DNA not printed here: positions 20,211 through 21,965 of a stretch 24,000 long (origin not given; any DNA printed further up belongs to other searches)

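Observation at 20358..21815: PilZ-Zn-ribbon-sigma54 activator: a putative direct c-di-GMP-sensing enhancer-binding protein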

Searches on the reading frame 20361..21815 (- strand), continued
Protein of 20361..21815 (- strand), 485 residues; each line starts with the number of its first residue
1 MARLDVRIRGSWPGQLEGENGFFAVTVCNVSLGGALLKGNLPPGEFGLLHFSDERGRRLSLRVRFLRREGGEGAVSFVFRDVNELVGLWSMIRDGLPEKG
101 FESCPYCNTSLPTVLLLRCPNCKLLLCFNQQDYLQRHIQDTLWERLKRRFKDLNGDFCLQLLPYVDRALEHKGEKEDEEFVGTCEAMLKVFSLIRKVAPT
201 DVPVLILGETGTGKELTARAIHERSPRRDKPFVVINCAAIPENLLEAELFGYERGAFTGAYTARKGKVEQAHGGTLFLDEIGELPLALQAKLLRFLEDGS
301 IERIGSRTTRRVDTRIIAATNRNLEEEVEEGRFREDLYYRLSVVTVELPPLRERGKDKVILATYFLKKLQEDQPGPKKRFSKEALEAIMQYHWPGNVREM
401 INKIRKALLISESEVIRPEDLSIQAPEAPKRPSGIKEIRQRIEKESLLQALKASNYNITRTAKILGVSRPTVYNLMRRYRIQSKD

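Call 8: find_homologous_proteins(query=window:20361-21815:-, max_evalue=1e-20)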
Query window:20361-21815:- (485 aa): 8000 proteins with E <= 1e-20 among 8000 candidates; the best 120 are listed.
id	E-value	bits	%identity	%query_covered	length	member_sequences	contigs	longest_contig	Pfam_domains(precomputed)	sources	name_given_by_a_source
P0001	0.0e+0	1096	100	100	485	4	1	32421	PF00158.33,PF13384.13,PF07724.21,PF25601.2,PF02954.26,PF13518.13,PF18024.8,PF14532.13,PF07728.21,PF01078.28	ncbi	-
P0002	4.8e-225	766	70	100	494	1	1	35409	PF00158.33,PF13384.13,PF07724.21,PF25601.2,PF02954.26,PF13518.13,PF00004.36,PF14532.13,PF07728.21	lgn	-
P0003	3.0e-222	757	70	100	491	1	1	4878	PF00158.33,PF07724.21,PF25601.2,PF02954.26,PF00004.36,PF14532.13,PF07728.21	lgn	-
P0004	2.7e-180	618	60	99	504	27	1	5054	PF07238.20,PF00158.33,PF13384.13,PF07724.21,PF13551.13,PF25601.2,PF02954.26,PF13518.13,PF18024.8,PF14532.13,PF07728.21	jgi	-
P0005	1.1e-178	613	59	99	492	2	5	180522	PF00158.33,PF07724.21,PF25601.2,PF02954.26,PF00004.36,PF14532.13,PF07728.21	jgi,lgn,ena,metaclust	jgi:transcriptional regulator with PAS, ATPase and Fis domain|metaclust:\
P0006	1.1e-177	610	59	99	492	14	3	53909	PF00158.33,PF07724.21,PF25601.2,PF02954.26,PF00004.36,PF14532.13,PF07728.21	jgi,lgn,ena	jgi:transcriptional regulator with PAS, ATPase and Fis domain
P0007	1.3e-175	603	58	99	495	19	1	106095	PF00158.33,PF13384.13,PF25601.2,PF02954.26,PF13518.13,PF14532.13,PF07728.21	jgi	-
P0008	5.2e-175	601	59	99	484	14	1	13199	PF00158.33,PF13384.13,PF07724.21,PF25601.2,PF02954.26,PF13518.13,PF18024.8,PF00004.36,PF14532.13,PF07728.21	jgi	-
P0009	2.0e-169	582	59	94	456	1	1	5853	PF00158.33,PF13384.13,PF07724.21,PF25601.2,PF02954.26,PF18024.8,PF00004.36,PF14532.13,PF07728.21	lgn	-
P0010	1.1e-163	563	57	99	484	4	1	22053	PF00158.33,PF07724.21,PF25601.2,PF02954.26,PF13518.13,PF00004.36,PF14532.13,PF07728.21,PF01078.28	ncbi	-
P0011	1.2e-146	507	52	100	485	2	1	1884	PF00158.33,PF25601.2,PF02954.26,PF14532.13,PF07728.21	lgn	-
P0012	2.3e-145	503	56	89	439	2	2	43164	PF13309.13,PF00158.33,PF25601.2,PF02954.26,PF00004.36,PF14532.13,PF07728.21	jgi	jgi:transcriptional regulator with PAS, ATPase and Fis domain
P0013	6.1e-143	495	56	85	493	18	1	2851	PF00158.33,PF25601.2,PF02954.26,PF14532.13,PF07728.21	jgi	-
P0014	7.0e-143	495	53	94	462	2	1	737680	PF00158.33,PF13384.13,PF25601.2,PF02954.26,PF13518.13,PF14532.13,PF07728.21,PF01078.28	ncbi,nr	ncbi:sigma-54 dependent transcriptional regulator [Thermosulfurimonas sp. F29]|nr:sigma-54 dependent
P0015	9.0e-142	491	50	99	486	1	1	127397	PF00158.33,PF07724.21,PF25601.2,PF02954.26,PF14532.13,PF07728.21,PF01078.28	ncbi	-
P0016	1.6e-141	490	51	99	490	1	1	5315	PF07238.20,PF00158.33,PF25601.2,PF02954.26,PF14532.13,PF07728.21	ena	-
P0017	7.5e-141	488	50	99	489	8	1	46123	PF00158.33,PF07724.21,PF25601.2,PF02954.26,PF00004.36,PF14532.13,PF07728.21,PF01078.28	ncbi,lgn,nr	ncbi:MAG: sigma-54-dependent Fis family transcriptional regulator [Thermodesulfobacterium sp.]|nr:si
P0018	1.2e-140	488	51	99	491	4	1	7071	PF07238.20,PF00158.33,PF25601.2,PF02954.26,PF14532.13,PF07728.21,PF01078.28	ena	-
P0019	2.7e-140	486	51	99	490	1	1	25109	PF00158.33,PF25601.2,PF02954.26,PF14532.13,PF07728.21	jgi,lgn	-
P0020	3.9e-140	486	51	99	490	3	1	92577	PF00158.33,PF25601.2,PF02954.26,PF14532.13,PF07728.21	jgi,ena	-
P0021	1.0e-139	484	50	99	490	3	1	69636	PF00158.33,PF07724.21,PF25601.2,PF00004.36,PF14532.13,PF07728.21,PF01078.28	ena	-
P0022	3.1e-139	483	51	99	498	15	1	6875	PF00158.33,PF25601.2,PF02954.26,PF14532.13,PF07728.21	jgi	-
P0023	6.3e-139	482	49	100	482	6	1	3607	PF00158.33,PF25601.2,PF02954.26,PF14532.13,PF07728.21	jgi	jgi:transcriptional regulator with PAS, ATPase and Fis domain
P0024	1.2e-138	481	52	99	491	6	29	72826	PF07238.20,PF00158.33,PF25601.2,PF02954.26,PF14532.13,PF07728.21,PF01078.28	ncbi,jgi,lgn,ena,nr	ncbi:MAG TPA: sigma 54-interacting transcriptional regulator [Syntrophales bacterium]|jgi:DNA-bindin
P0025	1.3e-138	481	48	99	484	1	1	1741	PF00158.33,PF07724.21,PF25601.2,PF02954.26,PF14532.13,PF07728.21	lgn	-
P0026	2.0e-138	480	49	99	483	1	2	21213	PF00158.33,PF25601.2,PF02954.26,PF14532.13,PF07728.21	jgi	-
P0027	2.3e-138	480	67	68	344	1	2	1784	PF00158.33,PF07724.21,PF25601.2,PF00004.36,PF14532.13,PF07728.21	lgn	-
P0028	7.1e-138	478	49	99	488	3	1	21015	PF00158.33,PF07724.21,PF25601.2,PF02954.26,PF00004.36,PF14532.13,PF07728.21,PF01078.28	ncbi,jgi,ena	-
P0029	1.5e-137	477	72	61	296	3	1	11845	PF00158.33,PF13384.13,PF07724.21,PF25601.2,PF02954.26,PF13518.13,PF18024.8,PF00004.36,PF14532.13,PF07728.21,PF01078.28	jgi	-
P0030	8.2e-137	475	49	100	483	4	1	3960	PF00158.33,PF25601.2,PF02954.26,PF14532.13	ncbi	-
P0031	3.1e-136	473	48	100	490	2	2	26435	PF00158.33,PF25601.2,PF02954.26,PF14532.13,PF07728.21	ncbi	-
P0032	7.8e-136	472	50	99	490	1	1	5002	PF07238.20,PF00158.33,PF25601.2,PF02954.26,PF14532.13,PF07728.21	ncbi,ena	-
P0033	1.7e-135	471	50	99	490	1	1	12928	PF07238.20,PF00158.33,PF25601.2,PF02954.26,PF14532.13,PF07728.21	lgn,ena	-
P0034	4.9e-135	469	48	100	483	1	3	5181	PF00158.33,PF25601.2,PF02954.26,PF14532.13,PF07728.21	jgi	jgi:transcriptional regulator with PAS, ATPase and Fis domain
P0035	5.0e-134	466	50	99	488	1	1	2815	PF00158.33,PF07724.21,PF25601.2,PF02954.26,PF00004.36,PF14532.13,PF07728.21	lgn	-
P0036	1.8e-133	464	50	99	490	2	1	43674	PF00158.33,PF24042.2,PF25601.2,PF02954.26,PF14532.13,PF07728.21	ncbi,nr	ncbi:MAG: sigma-54-dependent Fis family transcriptional regulator [Deltaproteobacteria bacterium]|nr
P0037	5.0e-133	462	47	99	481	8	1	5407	PF07238.20,PF00158.33,PF25601.2,PF02954.26,PF14532.13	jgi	jgi:transcriptional regulator with PAS, ATPase and Fis domain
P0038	8.0e-133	462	50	95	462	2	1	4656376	PF00158.33,PF25601.2,PF02954.26,PF14532.13,PF07728.21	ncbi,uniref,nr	ncbi:hypothetical protein DESUT3_21470 [Desulfuromonas versatilis]|uniref:Sigma-54 factor interactio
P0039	4.2e-132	459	46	100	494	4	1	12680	PF00158.33,PF07724.21,PF25601.2,PF02954.26,PF14532.13,PF07728.21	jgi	jgi:transcriptional regulator with GAF, ATPase, and Fis domain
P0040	1.6e-131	457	49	99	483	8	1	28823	PF00158.33,PF25601.2,PF02954.26,PF14532.13,PF07728.21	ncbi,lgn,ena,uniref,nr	ncbi:MAG TPA: sigma-54-dependent Fis family transcriptional regulator [Thermosulfurimonas dismutans]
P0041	2.9e-131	457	47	99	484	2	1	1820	PF07238.20,PF00158.33,PF25601.2,PF02954.26,PF14532.13,PF07728.21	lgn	-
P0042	3.2e-131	456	47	99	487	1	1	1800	PF07238.20,PF00158.33,PF25601.2,PF02954.26,PF14532.13,PF07728.21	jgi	jgi:transcriptional regulator with PAS, ATPase and Fis domain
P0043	6.5e-131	455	48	94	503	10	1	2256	PF00158.33,PF25601.2,PF02954.26,PF00004.36,PF14532.13,PF07728.21,PF01078.28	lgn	-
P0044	5.9e-129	449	49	99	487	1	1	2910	PF00158.33,PF25601.2,PF02954.26,PF14532.13,PF07728.21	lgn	-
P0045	1.4e-128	448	47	100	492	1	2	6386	PF00158.33,PF07724.21,PF25601.2,PF02954.26,PF14532.13,PF07728.21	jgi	jgi:transcriptional regulator with PAS, ATPase and Fis domain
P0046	1.9e-128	447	45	99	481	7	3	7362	PF07238.20,PF00158.33,PF25601.2,PF02954.26,PF00004.36,PF14532.13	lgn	-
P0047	2.1e-128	447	54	85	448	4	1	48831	PF00158.33,PF25601.2,PF02954.26,PF00004.36,PF14532.13,PF07728.21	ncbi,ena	-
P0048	1.3e-127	445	47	99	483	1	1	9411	PF07238.20,PF00158.33,PF25601.2,PF02954.26,PF14532.13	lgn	-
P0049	5.4e-127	443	47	99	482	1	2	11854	PF07238.20,PF00158.33,PF25601.2,PF02954.26,PF14532.13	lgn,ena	-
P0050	5.8e-127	442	47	99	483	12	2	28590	PF07238.20,PF00158.33,PF25601.2,PF02954.26,PF14532.13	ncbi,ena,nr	ncbi:MAG: sigma 54-interacting transcriptional regulator [Nitrospiraceae bacterium]|nr:sigma 54-inte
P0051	8.3e-127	442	47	100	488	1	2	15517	PF00158.33,PF07724.21,PF25601.2,PF02954.26,PF14532.13,PF07728.21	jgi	jgi:transcriptional regulator with PAS, ATPase and Fis domain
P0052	9.4e-127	442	47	99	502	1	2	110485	PF00158.33,PF25601.2,PF02954.26,PF14532.13,PF07728.21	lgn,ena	-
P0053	1.6e-126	441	47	99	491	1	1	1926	PF00158.33,PF07724.21,PF25601.2,PF02954.26,PF00004.36,PF14532.13,PF07728.21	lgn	-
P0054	3.8e-126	440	47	99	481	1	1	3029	PF07238.20,PF00158.33,PF25601.2,PF02954.26,PF14532.13,PF07728.21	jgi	jgi:transcriptional regulator with PAS, ATPase and Fis domain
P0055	2.0e-125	437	49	87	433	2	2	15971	PF00158.33,PF07724.21,PF25601.2,PF02954.26,PF00004.36,PF14532.13,PF07728.21,PF01078.28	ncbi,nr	ncbi:MAG: sigma 54-interacting transcriptional regulator [Deltaproteobacteria bacterium]|nr:sigma 54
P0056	2.2e-125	437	46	99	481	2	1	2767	PF07238.20,PF00158.33,PF25601.2,PF02954.26,PF00004.36,PF14532.13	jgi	jgi:transcriptional regulator with AAA-type ATPase domain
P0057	2.7e-125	437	46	99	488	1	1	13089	PF07238.20,PF00158.33,PF07724.21,PF25601.2,PF02954.26,PF14532.13,PF07728.21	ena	-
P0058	1.1e-124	435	47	99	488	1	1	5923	PF00158.33,PF07724.21,PF25601.2,PF02954.26,PF00004.36,PF14532.13,PF07728.21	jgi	jgi:transcriptional regulator with PAS, ATPase and Fis domain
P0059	1.7e-124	434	49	94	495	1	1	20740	PF00158.33,PF25601.2,PF02954.26,PF00004.36,PF14532.13,PF07728.21,PF01078.28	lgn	-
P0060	1.7e-124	434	50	87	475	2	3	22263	PF00158.33,PF25601.2,PF14532.13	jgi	jgi:DNA-binding NtrC family response regulator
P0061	3.2e-124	433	46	99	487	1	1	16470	PF00158.33,PF25601.2,PF02954.26,PF14532.13,PF07728.21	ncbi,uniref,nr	ncbi:sigma 54-interacting transcriptional regulator [Geoalkalibacter sp.]|uniref:sigma 54-interactin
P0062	3.2e-124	433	47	99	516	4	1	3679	PF00158.33,PF07724.21,PF25601.2,PF02954.26,PF14532.13,PF07728.21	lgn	-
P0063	6.7e-124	432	45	99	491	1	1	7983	PF07238.20,PF00158.33,PF25601.2,PF02954.26,PF14532.13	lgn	-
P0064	8.0e-124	432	48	93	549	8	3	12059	PF07238.20,PF00158.33,PF25601.2,PF14532.13,PF01078.28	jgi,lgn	jgi:DNA-binding NtrC family response regulator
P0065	1.2e-123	431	48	99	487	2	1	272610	PF07238.20,PF00158.33,PF25601.2,PF02954.26,PF14532.13,PF07728.21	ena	-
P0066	1.3e-123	431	46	100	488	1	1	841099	PF00158.33,PF25601.2,PF02954.26,PF14532.13,PF07728.21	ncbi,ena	-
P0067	1.6e-123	431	46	99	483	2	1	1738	PF00158.33,PF25601.2,PF02954.26,PF14532.13,PF07728.21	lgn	-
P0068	1.8e-123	431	46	99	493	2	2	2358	PF07238.20,PF00158.33,PF07724.21,PF25601.2,PF02954.26,PF00004.36,PF14532.13,PF07728.21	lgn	-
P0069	1.8e-123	431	49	94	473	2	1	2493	PF00158.33,PF07724.21,PF25601.2,PF02954.26,PF14532.13,PF07728.21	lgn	-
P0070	2.0e-123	431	47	99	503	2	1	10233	PF07238.20,PF00158.33,PF25601.2,PF14532.13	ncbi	-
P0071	2.7e-123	430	46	99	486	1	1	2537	PF07238.20,PF00158.33,PF25601.2,PF02954.26,PF14532.13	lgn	-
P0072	4.1e-123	430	45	99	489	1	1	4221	PF00158.33,PF07724.21,PF25601.2,PF02954.26,PF14532.13,PF07728.21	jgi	-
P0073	4.6e-123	430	47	99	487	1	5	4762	PF00158.33,PF07724.21,PF25601.2,PF02954.26,PF14532.13,PF07728.21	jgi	jgi:transcriptional regulator with PAS, ATPase and Fis domain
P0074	5.1e-123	429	45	98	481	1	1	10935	PF07238.20,PF00158.33,PF25601.2,PF02954.26,PF14532.13,PF07728.21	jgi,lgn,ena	-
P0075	5.3e-123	429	47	99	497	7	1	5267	PF07238.20,PF00158.33,PF25601.2,PF02954.26,PF14532.13,PF07728.21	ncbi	-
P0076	6.0e-123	429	47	94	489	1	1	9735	PF07238.20,PF00158.33,PF13551.13,PF25601.2,PF02954.26,PF14532.13,PF07728.21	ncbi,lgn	-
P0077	1.6e-122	428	45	99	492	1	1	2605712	PF00158.33,PF25601.2,PF14532.13,PF07728.21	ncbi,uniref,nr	ncbi:sigma-54 interaction domain-containing protein [Geomonas agri]|uniref:sigma-54 interaction doma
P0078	1.7e-122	428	46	99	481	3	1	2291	PF07238.20,PF00158.33,PF25601.2,PF02954.26,PF14532.13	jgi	jgi:transcriptional regulator with AAA-type ATPase domain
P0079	1.8e-122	428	47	94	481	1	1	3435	PF07238.20,PF00158.33,PF25601.2,PF02954.26,PF14532.13,PF07728.21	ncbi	-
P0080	2.4e-122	427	46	99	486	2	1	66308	PF07238.20,PF00158.33,PF25601.2,PF02954.26,PF14532.13,PF07728.21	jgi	jgi:transcriptional regulator with AAA-type ATPase domain/ribosomal protein L37AE/L43A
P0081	2.6e-122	427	46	100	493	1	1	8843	PF07238.20,PF00158.33,PF25601.2,PF02954.26,PF00004.36,PF14532.13,PF07728.21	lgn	-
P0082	3.2e-122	427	45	99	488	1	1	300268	PF00158.33,PF25601.2,PF02954.26,PF14532.13,PF07728.21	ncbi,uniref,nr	ncbi:sigma-54 dependent transcriptional regulator [Geomonas sp. Red69]|uniref:sigma-54 interaction d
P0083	4.2e-122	426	46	99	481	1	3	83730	PF07238.20,PF00158.33,PF25601.2,PF02954.26,PF14532.13,PF07728.21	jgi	jgi:transcriptional regulator with GAF, ATPase, and Fis domain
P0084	5.2e-122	426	45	99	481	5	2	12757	PF07238.20,PF00158.33,PF25601.2,PF02954.26,PF14532.13,PF07728.21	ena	-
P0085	6.6e-122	426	45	99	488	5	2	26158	PF00158.33,PF25601.2,PF02954.26,PF14532.13,PF07728.21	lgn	-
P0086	8.4e-122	425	44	99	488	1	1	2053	PF07238.20,PF00158.33,PF25601.2,PF02954.26,PF14532.13,PF07728.21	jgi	-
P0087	1.0e-121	425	45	99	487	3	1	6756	PF07238.20,PF00158.33,PF25601.2,PF02954.26,PF14532.13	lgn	-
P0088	1.1e-121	425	46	99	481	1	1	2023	PF07238.20,PF00158.33,PF25601.2,PF02954.26,PF14532.13,PF07728.21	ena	-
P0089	2.0e-121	424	45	100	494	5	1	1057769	PF00158.33,PF25601.2,PF02954.26,PF14532.13,PF07728.21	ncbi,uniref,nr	ncbi:AAA family ATPase [Geomonas terrae]|uniref:AAA family ATPase n=1 Tax=Geomonas terrae TaxID=2562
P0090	2.7e-121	424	45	99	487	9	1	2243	PF07238.20,PF00158.33,PF25601.2,PF02954.26,PF14532.13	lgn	-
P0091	3.3e-121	423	45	100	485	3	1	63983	PF07238.20,PF00158.33,PF25601.2,PF02954.26,PF14532.13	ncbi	-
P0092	5.6e-121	423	50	83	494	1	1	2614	PF00158.33,PF25601.2,PF02954.26,PF14532.13,PF07728.21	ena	-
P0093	6.2e-121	423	44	100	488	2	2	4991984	PF00158.33,PF25601.2,PF14532.13,PF07728.21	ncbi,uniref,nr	ncbi:sigma-54 dependent transcriptional regulator [Geomonas subterranea]|uniref:Sigma-54 dependent t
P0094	9.8e-121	422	46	99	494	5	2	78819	PF07238.20,PF00158.33,PF25601.2,PF02954.26,PF14532.13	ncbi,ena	-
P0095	1.1e-120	422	46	99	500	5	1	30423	PF00158.33,PF25601.2,PF02954.26,PF14532.13,PF07728.21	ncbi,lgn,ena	-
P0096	1.2e-120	422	47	99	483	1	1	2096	PF07238.20,PF00158.33,PF13384.13,PF25601.2,PF02954.26,PF14532.13,PF07728.21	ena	-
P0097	1.7e-120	421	47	99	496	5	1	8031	PF07238.20,PF00158.33,PF25601.2,PF02954.26,PF00004.36,PF14532.13,PF07728.21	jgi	jgi:transcriptional regulator with PAS, ATPase and Fis domain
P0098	2.0e-120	421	46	99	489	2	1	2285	PF07238.20,PF00158.33,PF25601.2,PF02954.26,PF14532.13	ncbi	-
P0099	2.4e-120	421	50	87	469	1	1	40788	PF00158.33,PF25601.2,PF02954.26,PF14532.13,PF07728.21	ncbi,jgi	jgi:transcriptional regulator with PAS, ATPase and Fis domain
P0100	2.4e-120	421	47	99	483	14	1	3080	PF07238.20,PF00158.33,PF25601.2,PF02954.26,PF14532.13,PF07728.21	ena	-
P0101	5.1e-120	420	53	81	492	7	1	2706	PF00158.33,PF25601.2,PF14532.13,PF07728.21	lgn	-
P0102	5.7e-120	419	47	99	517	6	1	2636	PF07238.20,PF00158.33,PF25601.2,PF02954.26,PF13518.13,PF14532.13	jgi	jgi:DNA-binding NtrC family response regulator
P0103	6.3e-120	419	45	99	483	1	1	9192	PF00158.33,PF25601.2,PF02954.26,PF00004.36,PF14532.13,PF07728.21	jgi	jgi:transcriptional regulator with PAS, ATPase and Fis domain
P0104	1.1e-119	418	47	99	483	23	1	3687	PF07238.20,PF00158.33,PF25601.2,PF02954.26,PF14532.13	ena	-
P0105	2.7e-119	417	45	99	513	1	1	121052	PF00158.33,PF25601.2,PF02954.26,PF14532.13,PF07728.21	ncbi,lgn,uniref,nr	ncbi:DNA-binding NtrC family response regulator [Geothermobacter ehrlichii]|uniref:DNA-binding NtrC 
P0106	3.7e-119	417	44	100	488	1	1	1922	PF00158.33,PF25601.2,PF02954.26,PF14532.13,PF07728.21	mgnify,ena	mgnify:CR=1 FL=1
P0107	4.7e-119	416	60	66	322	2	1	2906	PF00158.33,PF25601.2,PF02954.26,PF14532.13,PF07728.21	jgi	jgi:transcriptional regulator with PAS, ATPase and Fis domain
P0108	5.8e-119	416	48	94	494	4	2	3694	PF00158.33,PF07724.21,PF25601.2,PF14532.13,PF07728.21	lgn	-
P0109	1.1e-118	415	45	99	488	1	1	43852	PF07238.20,PF00158.33,PF25601.2,PF02954.26,PF00004.36,PF14532.13,PF07728.21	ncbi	-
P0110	1.3e-118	415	46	99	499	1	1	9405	PF00158.33,PF25601.2,PF02954.26,PF14532.13,PF07728.21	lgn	-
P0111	1.8e-118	414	50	86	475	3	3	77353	PF00158.33,PF25601.2,PF02954.26,PF14532.13,PF07728.21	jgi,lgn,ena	jgi:transcriptional regulator with PAS, ATPase and Fis domain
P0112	2.2e-118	414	45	99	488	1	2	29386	PF07238.20,PF00158.33,PF25601.2,PF02954.26,PF14532.13,PF07728.21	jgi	jgi:transcriptional regulator with AAA-type ATPase domain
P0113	2.5e-118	414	46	99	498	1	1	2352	PF07238.20,PF00158.33,PF25601.2,PF02954.26,PF00004.36,PF14532.13,PF07728.21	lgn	-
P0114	3.4e-118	414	52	87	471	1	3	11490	PF07238.20,PF00158.33,PF25601.2,PF02954.26,PF00004.36,PF14532.13,PF07728.21,PF01078.28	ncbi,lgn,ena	-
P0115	3.4e-118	413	44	99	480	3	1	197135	PF07238.20,PF00158.33,PF25601.2,PF02954.26,PF14532.13,PF07728.21,PF13248.12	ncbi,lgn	-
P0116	5.5e-118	413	45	99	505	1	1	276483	PF00158.33,PF07724.21,PF25601.2,PF02954.26,PF14532.13,PF07728.21,PF01078.28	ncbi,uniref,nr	ncbi:sigma-54 interaction domain-containing protein [Geomonas anaerohicana]|uniref:Sigma 54-interact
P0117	6.7e-118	413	47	94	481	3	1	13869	PF07238.20,PF00158.33,PF25601.2,PF02954.26,PF14532.13,PF07728.21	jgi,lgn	jgi:two-component system, NtrC family, response regulator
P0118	9.8e-118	412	45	100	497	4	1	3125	PF00158.33,PF25601.2,PF02954.26,PF14532.13,PF07728.21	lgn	-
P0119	1.8e-117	411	47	94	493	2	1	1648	PF00158.33,PF25601.2,PF02954.26,PF14532.13,PF07728.21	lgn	-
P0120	1.9e-117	411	44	99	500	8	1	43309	PF07238.20,PF00158.33,PF25601.2,PF02954.26,PF14532.13,PF07728.21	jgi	-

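Call 24: find_encoding_contigs(protein=P0001, flank=10000, max_places=3)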
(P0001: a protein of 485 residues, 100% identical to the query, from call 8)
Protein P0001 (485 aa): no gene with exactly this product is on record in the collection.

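Call 25: find_encoding_contigs(protein=P0002, flank=8000, max_places=2)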
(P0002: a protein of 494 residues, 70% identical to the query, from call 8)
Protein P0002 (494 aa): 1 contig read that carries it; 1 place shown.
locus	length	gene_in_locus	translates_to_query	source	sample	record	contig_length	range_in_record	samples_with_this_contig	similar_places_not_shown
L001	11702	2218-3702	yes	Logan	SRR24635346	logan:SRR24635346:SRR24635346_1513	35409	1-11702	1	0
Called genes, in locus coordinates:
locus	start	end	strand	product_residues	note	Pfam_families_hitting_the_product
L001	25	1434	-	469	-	PF17203:sCache_3_2, PF00672:HAMP, PF00512:HisKA, PF02518:HATPase_c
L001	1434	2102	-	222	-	PF00072:Response_reg, PF00486:Trans_reg_C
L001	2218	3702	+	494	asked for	PF00158:Sigma54_activat, PF14532:Sigma54_activ_2, PF00004:AAA (weak), PF07724:AAA_2 (weak), PF07728:AAA_5 (weak), PF25601:AAA_lid_14, PF02954:HTH_8, PF13384:HTH_23 (faint), +1 more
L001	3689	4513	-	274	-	PF13557:Phenol_MetA_deg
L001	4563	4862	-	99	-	-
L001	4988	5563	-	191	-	PF00196:GerE, PF04545:Sigma70_r4 (weak), PF08281:Sigma70_r4_2 (weak)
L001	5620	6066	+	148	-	-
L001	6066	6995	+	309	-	PF03186:CobD_Cbib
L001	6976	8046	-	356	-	PF02277:DBI_PRT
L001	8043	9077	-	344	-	PF00155:Aminotran_1_2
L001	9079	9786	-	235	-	PF02654:CobS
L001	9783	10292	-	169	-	PF02283:CobU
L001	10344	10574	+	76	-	PF16256:DUF4911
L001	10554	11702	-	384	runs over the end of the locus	PF00155:Aminotran_1_2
